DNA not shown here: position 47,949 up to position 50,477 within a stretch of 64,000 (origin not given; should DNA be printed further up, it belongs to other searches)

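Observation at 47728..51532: Four-gene envelope-spanning 'cysteine-pair' operon: candidate uncharacterised thiol-based metal relay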

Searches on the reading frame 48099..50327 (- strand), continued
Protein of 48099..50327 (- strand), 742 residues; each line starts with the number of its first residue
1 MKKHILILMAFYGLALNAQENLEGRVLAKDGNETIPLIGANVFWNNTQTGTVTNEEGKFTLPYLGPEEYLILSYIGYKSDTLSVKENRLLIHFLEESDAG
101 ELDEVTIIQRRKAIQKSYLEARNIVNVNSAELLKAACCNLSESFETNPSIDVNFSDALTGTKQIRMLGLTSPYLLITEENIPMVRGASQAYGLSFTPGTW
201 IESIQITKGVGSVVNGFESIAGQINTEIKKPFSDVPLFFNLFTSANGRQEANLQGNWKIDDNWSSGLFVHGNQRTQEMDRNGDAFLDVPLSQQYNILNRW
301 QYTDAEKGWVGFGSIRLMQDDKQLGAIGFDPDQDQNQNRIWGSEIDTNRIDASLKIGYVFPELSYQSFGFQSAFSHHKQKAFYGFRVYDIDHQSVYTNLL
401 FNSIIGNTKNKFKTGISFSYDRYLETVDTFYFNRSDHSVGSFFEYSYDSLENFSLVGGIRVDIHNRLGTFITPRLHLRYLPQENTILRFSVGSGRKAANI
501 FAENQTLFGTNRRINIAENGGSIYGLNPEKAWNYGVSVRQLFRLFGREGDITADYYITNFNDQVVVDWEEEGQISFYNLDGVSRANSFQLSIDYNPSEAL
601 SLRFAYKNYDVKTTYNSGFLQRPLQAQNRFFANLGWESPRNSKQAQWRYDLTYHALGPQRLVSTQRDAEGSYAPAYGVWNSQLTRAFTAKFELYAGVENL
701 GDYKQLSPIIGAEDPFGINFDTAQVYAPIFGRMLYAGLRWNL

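Call 34: find_related_loci(query=A3, collection=metagenome_contigs, flank=8000)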
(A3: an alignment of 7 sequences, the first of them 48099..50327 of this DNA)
Query A3 (742 aa) in metagenome_contigs; peptide patterns used: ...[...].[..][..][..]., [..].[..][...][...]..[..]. (x = any residue, [..] = any of these).
600 stretches matched a pattern (row limit reached: there are more); 589 encode a relative of the query (tblastn E <= 1e-3); the best 80 are kept; 80 distinct loci.
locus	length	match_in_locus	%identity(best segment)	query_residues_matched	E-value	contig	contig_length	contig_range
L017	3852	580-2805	89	1-742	0e+0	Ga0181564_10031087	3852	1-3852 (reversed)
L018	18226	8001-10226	85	1-742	0e+0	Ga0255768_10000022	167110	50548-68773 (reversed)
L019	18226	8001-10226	80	1-742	0e+0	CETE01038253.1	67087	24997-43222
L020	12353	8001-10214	61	3-740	0e+0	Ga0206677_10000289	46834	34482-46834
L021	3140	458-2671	60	1-739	0e+0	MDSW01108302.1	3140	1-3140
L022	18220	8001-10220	60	1-739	0e+0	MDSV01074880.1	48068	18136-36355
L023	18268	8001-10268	57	1-742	0e+0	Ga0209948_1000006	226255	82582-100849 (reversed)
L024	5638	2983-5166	57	18-742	0e+0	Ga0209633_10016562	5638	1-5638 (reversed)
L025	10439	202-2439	58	4-742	0e+0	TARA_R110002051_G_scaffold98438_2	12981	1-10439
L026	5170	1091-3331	57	1-742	0e+0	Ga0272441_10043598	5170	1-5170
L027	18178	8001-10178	58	18-740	0e+0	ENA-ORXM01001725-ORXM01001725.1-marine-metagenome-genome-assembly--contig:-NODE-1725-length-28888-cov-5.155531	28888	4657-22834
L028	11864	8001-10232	57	1-742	0e+0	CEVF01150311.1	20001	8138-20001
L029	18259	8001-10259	55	1-742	0e+0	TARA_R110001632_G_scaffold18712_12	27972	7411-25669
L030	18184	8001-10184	55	18-742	0e+0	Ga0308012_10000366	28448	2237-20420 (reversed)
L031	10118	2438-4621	56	18-742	0e+0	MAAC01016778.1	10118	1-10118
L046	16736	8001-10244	55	1-742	0e+0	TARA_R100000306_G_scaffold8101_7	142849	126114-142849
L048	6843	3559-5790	53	3-742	0e+0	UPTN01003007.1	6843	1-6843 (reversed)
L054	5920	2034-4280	53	3-742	0e+0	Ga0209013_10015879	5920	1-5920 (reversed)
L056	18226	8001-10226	52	3-742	0e+0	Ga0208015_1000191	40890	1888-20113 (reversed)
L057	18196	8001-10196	54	18-742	0e+0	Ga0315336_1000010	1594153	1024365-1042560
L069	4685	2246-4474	51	1-742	0e+0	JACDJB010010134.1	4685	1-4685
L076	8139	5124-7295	51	18-742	0e+0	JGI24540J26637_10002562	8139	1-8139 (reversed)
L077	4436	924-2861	57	102-742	0e+0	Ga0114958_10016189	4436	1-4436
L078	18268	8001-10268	50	1-742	0e+0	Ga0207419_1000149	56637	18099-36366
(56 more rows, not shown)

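Call 39: search_protein_families(library=ncbifam, proteins=[L029:6991-7527:+, L029:7524-7958:+, L048:991-3366:+, L056:4794-7898:+, L024:1149-2942:+, L024:2-1162:+, L077:3423-4127:+, L030:10641-11384:+, L076:3992-5083:+, L057:7200-7913:+], max_evalue=0.001)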
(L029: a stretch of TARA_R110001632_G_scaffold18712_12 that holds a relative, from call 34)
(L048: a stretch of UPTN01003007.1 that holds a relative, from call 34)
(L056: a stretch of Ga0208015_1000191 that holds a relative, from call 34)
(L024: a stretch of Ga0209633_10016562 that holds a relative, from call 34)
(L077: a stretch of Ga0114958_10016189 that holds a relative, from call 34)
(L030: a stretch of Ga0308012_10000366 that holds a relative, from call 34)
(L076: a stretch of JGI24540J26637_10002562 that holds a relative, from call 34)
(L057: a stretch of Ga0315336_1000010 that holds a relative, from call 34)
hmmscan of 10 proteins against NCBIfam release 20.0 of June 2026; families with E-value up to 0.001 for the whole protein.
L029:6991-7527:+ (178 aa): 11 families
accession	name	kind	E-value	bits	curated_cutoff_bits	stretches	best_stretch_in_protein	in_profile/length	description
TIGR04128.1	exoso_Fjoh_1448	exception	4.2e-62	209.4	90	1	2-174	3-173/174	exosortase family protein XrtF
NF046081.1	exosort_XrtX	exception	1.9e-33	115.7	170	1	5-177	2-166/168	exosortase X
NF046083.1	exosort_XrtY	exception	9.4e-14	51.6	160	1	42-170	47-168/168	exosortase Y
TIGR04178.1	exo_archaeo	signature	6.9e-13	48.7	23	1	85-170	2-94/97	exosortase/archaeosortase family protein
TIGR04177.1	exosort_XrtH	exception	4.2e-12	46.3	86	1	12-173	5-155/158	exosortase H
TIGR04124.1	archaeo_artE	exception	1e-10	41.9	95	1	7-170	5-148/153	archaeosortase family protein ArtE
TIGR04125.1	exosort_PGF_TRM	exception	6.4e-08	32.4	75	1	44-139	105-199/271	archaeosortase A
TIGR04300.1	exosort_XrtM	exception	3.7e-07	30.7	125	1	52-169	28-143/150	exosortase family protein XrtM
NF033505.2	paceosortase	exception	0.00011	22.3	80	1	69-173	43-148/167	pacearchaeosortase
TIGR04144.1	archaeo_VPXXXP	exception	0.00036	20.5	150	1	12-173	2-153/156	archaeosortase B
TIGR03110.1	exosort_Gpos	exception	0.00072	19.5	102.75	1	38-171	40-174/187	exosortase family protein XrtG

L029:7524-7958:+ (144 aa): 2 families
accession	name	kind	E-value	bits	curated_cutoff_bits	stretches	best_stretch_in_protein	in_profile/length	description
TIGR04127.1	flavo_near_exo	equivalog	1.6e-43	148.1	35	1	7-140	2-135/136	exosortase F system-associated membrane protein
NF046082.1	assoc_w_XrtX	equivalog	0.00018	21.2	75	0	8-137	5-146/147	XrtX-associated membrane protein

L048:991-3366:+ (791 aa): 31 families (the best 25 are shown)
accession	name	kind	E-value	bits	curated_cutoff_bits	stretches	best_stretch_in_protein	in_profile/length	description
NF007952.0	PRK10671.1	equivalog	1.1e-198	662.2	1316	1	132-787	186-832/838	copper-exporting P-type ATPase CopA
TIGR01525.1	ATPase-IB_hvy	subfamily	7.5e-190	632.5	346.25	1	204-786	3-560/560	heavy metal translocating P-type ATPase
TIGR01511.1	ATPase-IB1_Cu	subfamily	5.1e-178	593.3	397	1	184-787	2-542/542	copper-translocating P-type ATPase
NF008262.1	PRK11033.1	equivalog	3.3e-129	432.5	1005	1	242-788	196-729/731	zinc/cadmium/mercury/lead-transporting ATPase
TIGR01512.1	ATPase-IB2_Cd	subfamily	6.7e-124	414.3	313.5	2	243-563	19-304/494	cadmium family heavy metal-translocating P-type ATPase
NF033775.1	P_type_ZntA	exception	2.3e-111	373.4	1240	1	245-787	203-729/732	Zn(II)/Cd(II)/Pb(II) translocating P-type ATPase ZntA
TIGR01494.1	ATPase_P-type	subfamily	2.3e-89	300.1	62.3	1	247-770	1-476/478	HAD-IC family P-type ATPase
TIGR01497.1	kdpB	equivalog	2.8e-68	230.6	527.9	1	225-712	49-549/675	potassium-transporting ATPase subunit KdpB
NF010609.0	PRK14010.1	equivalog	1e-56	192.5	1323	1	212-710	40-542/673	K(+)-transporting ATPase subunit B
TIGR01647.1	ATPase-IIIA_H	equivalog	1e-53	182.7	615.5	2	242-649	55-482/755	plasma-membrane proton-efflux P-type ATPase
TIGR01517.1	ATPase-IIB_Ca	equivalog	1.3e-47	162.5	507.05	3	283-514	160-400/882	calcium-translocating P-type ATPase, PMCA-type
TIGR01522.1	ATPase-IIA2_Ca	equivalog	3.2e-45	154.2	798.3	3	655-745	571-662/854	calcium-transporting P-type ATPase, PMR1-type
TIGR01524.1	ATPase-IIIB_Mg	equivalog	1.5e-36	125.7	610.75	3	242-517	88-379/867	magnesium-translocating P-type ATPase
TIGR01116.1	ATPase-IIA1_Ca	equivalog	5.1e-35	120.8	703.4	2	598-745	455-617/799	calcium-translocating P-type ATPase, SERCA-type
NF011702.0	PRK15122.1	subfamily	4.4e-31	107.7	975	3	657-762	627-734/907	magnesium-translocating P-type ATPase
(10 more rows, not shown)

L056:4794-7898:+ (1034 aa): 35 families (the best 25 are shown)
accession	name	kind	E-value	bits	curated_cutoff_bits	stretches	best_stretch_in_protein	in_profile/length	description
NF007952.0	PRK10671.1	equivalog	5.2e-203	676.6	1316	3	372-1028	188-831/838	copper-exporting P-type ATPase CopA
TIGR01525.1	ATPase-IB_hvy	subfamily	1.1e-192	641.9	346.25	1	442-1028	3-560/560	heavy metal translocating P-type ATPase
TIGR01511.1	ATPase-IB1_Cu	subfamily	1.4e-180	601.8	397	2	423-771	3-317/542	copper-translocating P-type ATPase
NF008262.1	PRK11033.1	equivalog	2.7e-135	452.6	1005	3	482-1029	197-728/731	zinc/cadmium/mercury/lead-transporting ATPase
TIGR01512.1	ATPase-IB2_Cd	subfamily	3e-129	431.9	313.5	2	480-771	18-288/494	cadmium family heavy metal-translocating P-type ATPase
NF033775.1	P_type_ZntA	exception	5.8e-119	398.5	1240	2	482-1029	202-729/732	Zn(II)/Cd(II)/Pb(II) translocating P-type ATPase ZntA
TIGR01494.1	ATPase_P-type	subfamily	4.4e-94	315.6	62.3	1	485-1012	1-476/478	HAD-IC family P-type ATPase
TIGR01497.1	kdpB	equivalog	5.3e-64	216.5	527.9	1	465-963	51-558/675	potassium-transporting ATPase subunit KdpB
NF010609.0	PRK14010.1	equivalog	1.9e-52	178.4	1323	1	463-952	49-542/673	K(+)-transporting ATPase subunit B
TIGR01647.1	ATPase-IIIA_H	equivalog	4e-52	177.4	615.5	2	480-891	55-482/755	plasma-membrane proton-efflux P-type ATPase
TIGR01517.1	ATPase-IIB_Ca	equivalog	2.8e-49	168.1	507.05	2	479-755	118-403/882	calcium-translocating P-type ATPase, PMCA-type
TIGR01522.1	ATPase-IIA2_Ca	equivalog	1.1e-41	142.5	798.3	3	898-984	572-659/854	calcium-transporting P-type ATPase, PMR1-type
TIGR01116.1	ATPase-IIA1_Ca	equivalog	8.2e-37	126.7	703.4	2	842-986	457-616/799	calcium-translocating P-type ATPase, SERCA-type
NF047957.1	CopZ_AFE_1862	equivalog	4.6e-36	123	85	3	201-257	4-58/62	CopZ family metallochaperone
TIGR01106.1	ATPase-IIC_X-K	subfamily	1.8e-34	118.8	946.1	3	485-731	109-364/997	Na,H/K antiporter P-type ATPase subunit alpha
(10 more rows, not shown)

L024:1149-2942:+ (597 aa): 22 families
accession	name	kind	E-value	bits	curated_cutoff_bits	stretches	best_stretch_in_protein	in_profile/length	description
TIGR01730.1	RND_mfp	subfamily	4.1e-44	150.9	94.9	1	218-398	137-313/322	efflux RND transporter periplasmic adaptor subunit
TIGR00999.1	8a0102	subfamily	1.4e-39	135.9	319.3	1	182-398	56-270/271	CzcB/NccB family metal efflux transporter periplasmic adaptor subunit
NF045680.1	DiMtlExpIhpB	equivalog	2.3e-33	115.6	450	1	183-400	106-316/326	divalent metal ion exporter adaptor subunit IhpB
NF007303.0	PRK09783.1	subfamily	2e-32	112.1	390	1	6-414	5-408/414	copper/silver efflux system membrane fusion protein CusB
NF008589.1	PRK11556.1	equivalog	1.6e-12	47.1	391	1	218-395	195-376/392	MdtA/MuxA family multidrug efflux RND transporter periplasmic adaptor subunit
NF002939.0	PRK03598.1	equivalog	5.8e-12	45.4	393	1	218-313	207-313/332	secretion protein HlyD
NF007132.1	PRK09578.1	equivalog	5.9e-12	45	512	1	279-409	252-378/396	MexX/AxyX family multidrug efflux RND transporter periplasmic adaptor subunit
NF011604.1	PRK15030.1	equivalog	1.6e-11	43.9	765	1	284-408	256-377/397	multidrug efflux RND transporter periplasmic adaptor subunit AcrA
NF033138.2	RND-peri-MexC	equivalog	5.6e-11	42.2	625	1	217-407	173-372/375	MexC family multidrug efflux RND transporter periplasmic adaptor subunit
NF033834.1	RND_adapt_MexA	exception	8.1e-11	41.6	750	1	279-403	236-357/373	multidrug efflux RND transporter periplasmic adaptor subunit MexA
NF045904.1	RND-peri-MexE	equivalog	1.5e-10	40.5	714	1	218-414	174-376/390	multidrug efflux RND transporter periplasmic adaptor subunit MexE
NF000272.2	OqxA_adapt_sub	exception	2e-10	40.2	835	1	283-397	259-369/391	multidrug efflux RND transporter periplasmic adaptor subunit OqxA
NF038010.1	ABC_adapt_DarC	equivalog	6.1e-10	38.4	450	1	214-394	229-404/417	darobactin export ABC transporter periplasmic adaptor subunit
NF007362.0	PRK09859.1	equivalog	1.7e-09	37.3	738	1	277-398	243-363/385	multidrug transporter subunit MdtE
NF008606.0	PRK11578.1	equivalog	1.4e-08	34.2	342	1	209-393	176-363/371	macrolide transporter subunit MacA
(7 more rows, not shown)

L024:2-1162:+ (386 aa): 21 families
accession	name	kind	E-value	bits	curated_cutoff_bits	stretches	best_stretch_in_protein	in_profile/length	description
TIGR01525.1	ATPase-IB_hvy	subfamily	2e-127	426.4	346.25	1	1-381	184-560/560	heavy metal translocating P-type ATPase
NF007952.0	PRK10671.1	equivalog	1.4e-126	423.8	1316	1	4-382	458-832/838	copper-exporting P-type ATPase CopA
TIGR01511.1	ATPase-IB1_Cu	subfamily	1.3e-112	377.5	397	1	14-382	208-542/542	copper-translocating P-type ATPase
NF008262.1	PRK11033.1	equivalog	1.3e-87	295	1005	1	20-383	378-729/731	zinc/cadmium/mercury/lead-transporting ATPase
TIGR01512.1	ATPase-IB2_Cd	subfamily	4.6e-79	266.4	313.5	2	176-382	297-493/494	cadmium family heavy metal-translocating P-type ATPase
NF033775.1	P_type_ZntA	exception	3.7e-76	257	1240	1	19-382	382-729/732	Zn(II)/Cd(II)/Pb(II) translocating P-type ATPase ZntA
TIGR01494.1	ATPase_P-type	subfamily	6.6e-66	222.7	62.3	1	5-365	151-476/478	HAD-IC family P-type ATPase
TIGR01497.1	kdpB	equivalog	3.3e-41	141.2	527.9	1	21-311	253-553/675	potassium-transporting ATPase subunit KdpB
TIGR01647.1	ATPase-IIIA_H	equivalog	1.5e-37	129.2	615.5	2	248-365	516-632/755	plasma-membrane proton-efflux P-type ATPase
NF010609.0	PRK14010.1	equivalog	1.4e-34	119.4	1323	1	18-305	251-542/673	K(+)-transporting ATPase subunit B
TIGR01517.1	ATPase-IIB_Ca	equivalog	4.8e-34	117.7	507.05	2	195-344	535-705/882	calcium-translocating P-type ATPase, PMCA-type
TIGR01522.1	ATPase-IIA2_Ca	equivalog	6.1e-28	97.1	798.3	2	251-336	572-658/854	calcium-transporting P-type ATPase, PMR1-type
TIGR01116.1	ATPase-IIA1_Ca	equivalog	1.9e-27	95.7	703.4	1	193-334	455-611/799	calcium-translocating P-type ATPase, SERCA-type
TIGR01106.1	ATPase-IIC_X-K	subfamily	3.5e-23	81.4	946.1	2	250-340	667-758/997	Na,H/K antiporter P-type ATPase subunit alpha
NF011702.0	PRK15122.1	subfamily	4.1e-23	81.3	975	2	248-319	623-698/907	magnesium-translocating P-type ATPase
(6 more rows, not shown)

L077:3423-4127:+ (234 aa): 3 families
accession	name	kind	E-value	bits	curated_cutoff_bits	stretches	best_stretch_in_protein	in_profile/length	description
NF008102.0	PRK10847.1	equivalog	4.2e-35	121.5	236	1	24-230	26-210/219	DedA family protein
NF052605.1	UndecprPTUptAStph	equivalog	8.8e-15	55.2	300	1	84-219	48-190/197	undecaprenyl phosphate transporter UptA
NF052604.1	UndecprPTUtpABac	equivalog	1.2e-13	51.6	250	1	80-231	43-195/198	undecaprenyl phosphate transporter UptA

L030:10641-11384:+ (247 aa): 0 families

L076:3992-5083:+ (363 aa): 0 families

L057:7200-7913:+ (237 aa): 2 families
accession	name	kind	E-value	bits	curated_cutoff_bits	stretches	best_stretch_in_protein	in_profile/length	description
TIGR01252.1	acetolac_decarb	equivalog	5.3e-06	26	180.65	1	31-229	6-193/232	acetolactate decarboxylase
NF047780.1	LIC12708_fam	subfamily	0.00053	19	150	1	3-89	4-81/391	LIC_12708 family protein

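Call 47: search_solved_structures(query=A3, max_evalue=0.1, show_alignments=0)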
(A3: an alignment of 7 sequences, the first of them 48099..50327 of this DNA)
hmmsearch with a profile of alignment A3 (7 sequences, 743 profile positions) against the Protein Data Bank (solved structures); distinct sequences matched with E-value up to 0.1: 18.
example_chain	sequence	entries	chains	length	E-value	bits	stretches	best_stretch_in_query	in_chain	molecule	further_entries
9gbc_A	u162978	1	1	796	1.1e-18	70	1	4-232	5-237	TonB-linked outer membrane receptor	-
8aa4_A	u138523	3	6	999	2.1e-16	62.5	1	4-188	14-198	SusC homolog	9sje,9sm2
2hdf_A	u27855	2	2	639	2e-13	52.7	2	409-703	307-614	Colicin I receptor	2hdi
9nn6_A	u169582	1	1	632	3.6e-13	51.8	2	409-703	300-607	Colicin I receptor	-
9hfj_A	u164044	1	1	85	3.5e-12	48.6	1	27-98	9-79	SusC homolog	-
6sli_B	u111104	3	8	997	1.2e-11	46.8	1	21-133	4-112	RagA protein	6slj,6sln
5fp2_A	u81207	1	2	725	6.4e-10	41.1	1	446-706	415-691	FERRIC ENTEROBACTIN RECEPTOR PIRA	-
5fr8_A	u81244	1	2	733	3.2e-09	38.8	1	414-566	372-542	TONB-DEPENDENT SIDEROPHORE RECEPTOR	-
6ytc_A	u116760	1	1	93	3.4e-09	38.7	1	23-107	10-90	TonB-dependent receptor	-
1fep_A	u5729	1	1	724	2.7e-07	32.4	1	435-703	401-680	FERRIC ENTEROBACTIN RECEPTOR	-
6i2j_A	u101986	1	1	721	4.2e-07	31.8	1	442-703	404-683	Ferric enterobactin receptor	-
5m9b_A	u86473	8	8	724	4.9e-07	31.5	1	442-703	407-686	Ferric enterobactin receptor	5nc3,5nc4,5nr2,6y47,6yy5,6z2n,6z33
5out_A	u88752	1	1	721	4.9e-07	31.5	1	442-703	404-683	Ferric enterobactin receptor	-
6q5e_A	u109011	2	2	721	4.9e-07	31.5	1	442-703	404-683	Ferric enterobactin receptor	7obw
6r1f_A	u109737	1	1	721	1.3e-06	30.1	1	442-702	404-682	Ferric enterobactin receptor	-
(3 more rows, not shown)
